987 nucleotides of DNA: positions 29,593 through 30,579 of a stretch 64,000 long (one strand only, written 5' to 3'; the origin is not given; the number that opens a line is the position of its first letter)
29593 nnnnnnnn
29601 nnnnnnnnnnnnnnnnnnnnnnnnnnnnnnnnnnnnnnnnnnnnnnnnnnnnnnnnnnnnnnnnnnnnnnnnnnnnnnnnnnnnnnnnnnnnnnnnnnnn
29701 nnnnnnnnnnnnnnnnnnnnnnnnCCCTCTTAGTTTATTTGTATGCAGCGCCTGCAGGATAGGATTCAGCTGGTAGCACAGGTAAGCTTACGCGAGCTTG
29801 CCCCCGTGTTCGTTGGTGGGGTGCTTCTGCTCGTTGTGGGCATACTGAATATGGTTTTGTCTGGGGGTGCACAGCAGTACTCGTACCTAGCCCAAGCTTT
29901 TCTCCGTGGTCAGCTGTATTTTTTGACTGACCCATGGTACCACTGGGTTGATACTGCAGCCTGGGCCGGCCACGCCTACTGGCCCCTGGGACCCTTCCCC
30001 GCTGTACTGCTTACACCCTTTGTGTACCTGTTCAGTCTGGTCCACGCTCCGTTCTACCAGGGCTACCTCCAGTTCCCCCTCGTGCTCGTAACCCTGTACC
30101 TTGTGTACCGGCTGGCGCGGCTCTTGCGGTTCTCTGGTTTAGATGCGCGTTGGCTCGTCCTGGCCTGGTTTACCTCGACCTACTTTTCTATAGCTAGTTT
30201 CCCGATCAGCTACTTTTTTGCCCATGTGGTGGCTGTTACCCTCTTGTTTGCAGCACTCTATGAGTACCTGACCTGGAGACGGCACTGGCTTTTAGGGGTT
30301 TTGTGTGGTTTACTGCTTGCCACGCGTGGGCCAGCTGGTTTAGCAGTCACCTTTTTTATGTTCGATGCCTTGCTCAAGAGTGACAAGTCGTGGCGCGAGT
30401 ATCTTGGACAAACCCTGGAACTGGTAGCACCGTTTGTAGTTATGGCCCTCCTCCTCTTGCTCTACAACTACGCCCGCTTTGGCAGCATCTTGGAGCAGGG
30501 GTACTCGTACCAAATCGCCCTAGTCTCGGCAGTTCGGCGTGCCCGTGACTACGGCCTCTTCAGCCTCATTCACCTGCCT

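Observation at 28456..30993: Tandem GT-C-like paralogues with a mosaic of 100%-identical and strongly diverged segments (period 1272 bp)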

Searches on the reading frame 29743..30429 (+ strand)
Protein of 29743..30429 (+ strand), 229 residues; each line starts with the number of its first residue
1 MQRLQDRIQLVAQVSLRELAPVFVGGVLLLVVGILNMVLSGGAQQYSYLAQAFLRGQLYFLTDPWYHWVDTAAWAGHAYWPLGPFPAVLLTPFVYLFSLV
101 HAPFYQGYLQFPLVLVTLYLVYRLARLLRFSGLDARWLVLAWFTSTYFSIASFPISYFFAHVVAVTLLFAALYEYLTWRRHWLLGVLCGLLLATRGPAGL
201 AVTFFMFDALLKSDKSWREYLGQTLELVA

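Call 54: find_homologous_proteins(query=window:29743-30429:+)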
Query window:29743-30429:+ (229 aa): 15 proteins with E <= 0.001 among 1811 candidates.
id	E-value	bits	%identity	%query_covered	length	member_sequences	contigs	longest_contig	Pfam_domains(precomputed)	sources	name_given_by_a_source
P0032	1.7e-41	160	47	84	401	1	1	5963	-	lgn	-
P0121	2.4e-36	144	43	86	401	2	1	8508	-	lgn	-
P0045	8.7e-36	142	40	86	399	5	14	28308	-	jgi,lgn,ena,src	-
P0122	1.5e-33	134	44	78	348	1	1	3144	-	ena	-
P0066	3.0e-33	133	46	77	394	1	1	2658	-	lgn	-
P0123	1.1e-32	132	45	78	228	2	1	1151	-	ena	-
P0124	5.6e-31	126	42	81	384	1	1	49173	PF26119.1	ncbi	-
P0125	1.2e-30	125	39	81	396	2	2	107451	-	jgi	jgi:hypothetical protein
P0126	1.5e-28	118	39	79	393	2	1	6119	-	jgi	-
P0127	5.6e-26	110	39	91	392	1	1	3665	PF09852.16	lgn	-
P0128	1.4e-25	108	43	81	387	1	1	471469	-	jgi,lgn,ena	jgi:hypothetical protein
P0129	1.6e-24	105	35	88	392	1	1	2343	-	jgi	-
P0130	1.7e-18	85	44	47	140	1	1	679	-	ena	-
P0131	1.4e-17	82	46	47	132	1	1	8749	-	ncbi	-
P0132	1.3e-10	59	34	78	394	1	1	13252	-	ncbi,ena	-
